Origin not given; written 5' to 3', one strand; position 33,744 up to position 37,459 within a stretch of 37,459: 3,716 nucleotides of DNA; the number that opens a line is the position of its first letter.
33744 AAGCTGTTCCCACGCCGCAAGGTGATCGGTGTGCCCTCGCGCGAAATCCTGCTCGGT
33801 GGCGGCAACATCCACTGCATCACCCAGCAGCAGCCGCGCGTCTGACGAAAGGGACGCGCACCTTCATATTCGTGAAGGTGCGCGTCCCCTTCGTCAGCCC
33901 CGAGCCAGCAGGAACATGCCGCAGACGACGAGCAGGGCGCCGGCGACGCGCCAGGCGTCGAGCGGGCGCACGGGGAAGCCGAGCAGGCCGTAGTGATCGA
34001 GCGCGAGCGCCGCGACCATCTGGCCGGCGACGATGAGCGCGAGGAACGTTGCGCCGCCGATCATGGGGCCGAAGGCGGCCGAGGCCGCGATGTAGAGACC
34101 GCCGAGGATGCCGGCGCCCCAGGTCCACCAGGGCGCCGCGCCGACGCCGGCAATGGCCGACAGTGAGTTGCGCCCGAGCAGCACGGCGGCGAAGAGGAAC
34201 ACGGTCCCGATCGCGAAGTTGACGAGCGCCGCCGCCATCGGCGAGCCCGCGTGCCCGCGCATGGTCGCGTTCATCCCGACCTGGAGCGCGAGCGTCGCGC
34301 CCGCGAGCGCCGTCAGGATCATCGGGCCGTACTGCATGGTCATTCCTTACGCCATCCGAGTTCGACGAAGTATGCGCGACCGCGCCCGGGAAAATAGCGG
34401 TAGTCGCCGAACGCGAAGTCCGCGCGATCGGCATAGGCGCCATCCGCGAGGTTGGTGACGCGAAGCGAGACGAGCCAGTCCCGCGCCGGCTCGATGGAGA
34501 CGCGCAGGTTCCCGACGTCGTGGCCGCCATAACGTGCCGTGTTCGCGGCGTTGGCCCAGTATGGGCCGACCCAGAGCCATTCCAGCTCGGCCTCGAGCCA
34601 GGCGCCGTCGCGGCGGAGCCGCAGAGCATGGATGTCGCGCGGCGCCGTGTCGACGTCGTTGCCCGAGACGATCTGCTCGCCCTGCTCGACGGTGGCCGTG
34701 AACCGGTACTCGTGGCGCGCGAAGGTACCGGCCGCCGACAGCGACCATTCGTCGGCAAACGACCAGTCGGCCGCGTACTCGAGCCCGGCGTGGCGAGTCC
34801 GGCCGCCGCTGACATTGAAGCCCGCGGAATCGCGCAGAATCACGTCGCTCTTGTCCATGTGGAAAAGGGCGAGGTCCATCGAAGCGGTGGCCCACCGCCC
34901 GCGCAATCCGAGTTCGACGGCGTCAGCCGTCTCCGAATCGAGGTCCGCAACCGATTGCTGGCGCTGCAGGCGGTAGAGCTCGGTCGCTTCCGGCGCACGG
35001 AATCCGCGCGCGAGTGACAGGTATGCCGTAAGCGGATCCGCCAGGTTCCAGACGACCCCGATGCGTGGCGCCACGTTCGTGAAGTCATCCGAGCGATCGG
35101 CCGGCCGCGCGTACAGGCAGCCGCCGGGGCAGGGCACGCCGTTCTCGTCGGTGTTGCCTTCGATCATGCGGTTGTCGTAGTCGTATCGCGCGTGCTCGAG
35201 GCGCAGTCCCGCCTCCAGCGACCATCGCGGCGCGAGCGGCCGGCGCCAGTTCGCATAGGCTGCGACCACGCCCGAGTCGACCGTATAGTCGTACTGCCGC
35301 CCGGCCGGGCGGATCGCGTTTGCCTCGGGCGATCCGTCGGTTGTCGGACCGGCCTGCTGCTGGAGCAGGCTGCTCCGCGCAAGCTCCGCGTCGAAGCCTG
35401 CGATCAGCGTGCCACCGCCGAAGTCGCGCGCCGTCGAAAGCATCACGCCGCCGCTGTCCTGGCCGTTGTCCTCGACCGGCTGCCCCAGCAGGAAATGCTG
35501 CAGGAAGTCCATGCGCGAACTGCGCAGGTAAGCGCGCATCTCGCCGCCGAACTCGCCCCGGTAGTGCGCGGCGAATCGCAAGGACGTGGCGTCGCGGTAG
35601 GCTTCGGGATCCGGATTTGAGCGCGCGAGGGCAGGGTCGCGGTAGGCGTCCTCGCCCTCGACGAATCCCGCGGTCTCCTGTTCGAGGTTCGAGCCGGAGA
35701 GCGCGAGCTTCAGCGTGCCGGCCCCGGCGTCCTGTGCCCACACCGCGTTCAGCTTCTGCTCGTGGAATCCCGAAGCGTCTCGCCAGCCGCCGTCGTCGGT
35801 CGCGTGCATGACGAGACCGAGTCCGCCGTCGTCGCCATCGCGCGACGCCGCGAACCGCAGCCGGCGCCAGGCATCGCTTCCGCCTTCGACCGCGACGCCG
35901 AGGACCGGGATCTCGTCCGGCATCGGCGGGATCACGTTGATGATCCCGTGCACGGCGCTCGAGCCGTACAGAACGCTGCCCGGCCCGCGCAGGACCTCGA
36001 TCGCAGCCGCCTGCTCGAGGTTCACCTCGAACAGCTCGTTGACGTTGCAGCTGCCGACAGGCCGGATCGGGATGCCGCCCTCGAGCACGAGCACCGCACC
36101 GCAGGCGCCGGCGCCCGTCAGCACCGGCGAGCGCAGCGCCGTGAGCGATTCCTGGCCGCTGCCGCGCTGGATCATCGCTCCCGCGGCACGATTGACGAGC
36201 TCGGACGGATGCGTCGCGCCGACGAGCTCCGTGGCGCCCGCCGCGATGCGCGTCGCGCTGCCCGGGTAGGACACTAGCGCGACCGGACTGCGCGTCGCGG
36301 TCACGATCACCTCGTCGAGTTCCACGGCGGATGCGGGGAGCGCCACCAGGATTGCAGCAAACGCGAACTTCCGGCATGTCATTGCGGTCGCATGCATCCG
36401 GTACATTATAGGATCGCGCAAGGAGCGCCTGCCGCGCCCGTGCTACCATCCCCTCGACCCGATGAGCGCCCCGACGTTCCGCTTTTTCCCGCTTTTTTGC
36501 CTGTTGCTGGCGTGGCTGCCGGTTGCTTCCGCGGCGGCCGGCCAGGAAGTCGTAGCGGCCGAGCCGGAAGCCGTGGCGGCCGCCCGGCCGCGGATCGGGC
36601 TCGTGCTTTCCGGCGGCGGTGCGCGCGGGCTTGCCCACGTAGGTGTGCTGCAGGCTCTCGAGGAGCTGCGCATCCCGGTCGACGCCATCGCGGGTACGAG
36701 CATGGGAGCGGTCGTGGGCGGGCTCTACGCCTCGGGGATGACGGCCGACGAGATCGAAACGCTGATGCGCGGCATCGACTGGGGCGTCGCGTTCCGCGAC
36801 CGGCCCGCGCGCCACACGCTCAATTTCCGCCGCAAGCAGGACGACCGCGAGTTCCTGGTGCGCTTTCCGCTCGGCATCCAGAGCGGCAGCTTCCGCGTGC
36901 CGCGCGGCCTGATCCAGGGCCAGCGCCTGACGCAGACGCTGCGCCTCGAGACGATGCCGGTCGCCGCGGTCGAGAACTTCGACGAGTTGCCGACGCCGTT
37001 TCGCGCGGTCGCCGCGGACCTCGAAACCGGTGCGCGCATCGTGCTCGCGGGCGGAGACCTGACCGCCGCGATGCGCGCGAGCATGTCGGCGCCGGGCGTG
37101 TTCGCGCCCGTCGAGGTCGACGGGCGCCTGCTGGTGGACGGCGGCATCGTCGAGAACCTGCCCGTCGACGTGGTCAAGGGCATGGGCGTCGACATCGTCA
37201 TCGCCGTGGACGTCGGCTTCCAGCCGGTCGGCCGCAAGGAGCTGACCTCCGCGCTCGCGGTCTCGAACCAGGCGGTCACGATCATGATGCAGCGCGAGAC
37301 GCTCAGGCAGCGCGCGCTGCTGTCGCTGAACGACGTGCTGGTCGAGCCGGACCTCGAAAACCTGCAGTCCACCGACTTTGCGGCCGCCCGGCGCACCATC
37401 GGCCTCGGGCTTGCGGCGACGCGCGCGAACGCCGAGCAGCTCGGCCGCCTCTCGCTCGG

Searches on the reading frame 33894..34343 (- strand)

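Call 8: search_protein_families(library=pfam, proteins=[window:33894-34343:-], max_evalue=0.01)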
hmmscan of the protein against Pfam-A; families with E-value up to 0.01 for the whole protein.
window:33894-34343:- (149 aa): 1 family
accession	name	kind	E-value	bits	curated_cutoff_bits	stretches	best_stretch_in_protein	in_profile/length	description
PF04657.19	DMT_YdcZ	-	3.6e-36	124.9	24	1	7-145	2-140/140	Putative inner membrane exporter, YdcZ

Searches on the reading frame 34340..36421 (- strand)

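Call 8: search_protein_families(library=pfam, proteins=[window:34340-36421:-], max_evalue=0.01)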
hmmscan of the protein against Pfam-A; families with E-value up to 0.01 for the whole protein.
window:34340-36421:- (693 aa): 3 families
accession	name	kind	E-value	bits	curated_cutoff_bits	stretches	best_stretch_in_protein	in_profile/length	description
PF00593.30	TonB_dep_Rec_b-barrel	-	1.8e-43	150.5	27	1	258-658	42-436/436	TonB dependent receptor-like, beta-barrel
PF07715.20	Plug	-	1.5e-08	35.6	23.9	1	51-160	4-107/107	TonB-dependent Receptor Plug Domain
PF14905.12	OMP_b-brl_3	-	1.8e-08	34.3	27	1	373-580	102-305/408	Outer membrane protein beta-barrel family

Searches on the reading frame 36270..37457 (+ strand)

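Call 8: search_protein_families(library=pfam, proteins=[window:36270-37457:+], max_evalue=0.01)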
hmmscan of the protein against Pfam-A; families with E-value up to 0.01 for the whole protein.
window:36270-37457:+ (396 aa): 1 family
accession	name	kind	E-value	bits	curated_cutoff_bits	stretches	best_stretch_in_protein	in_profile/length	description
PF01734.28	Patatin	-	1.3e-37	130.3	27.7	1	111-301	1-189/191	Patatin-like phospholipase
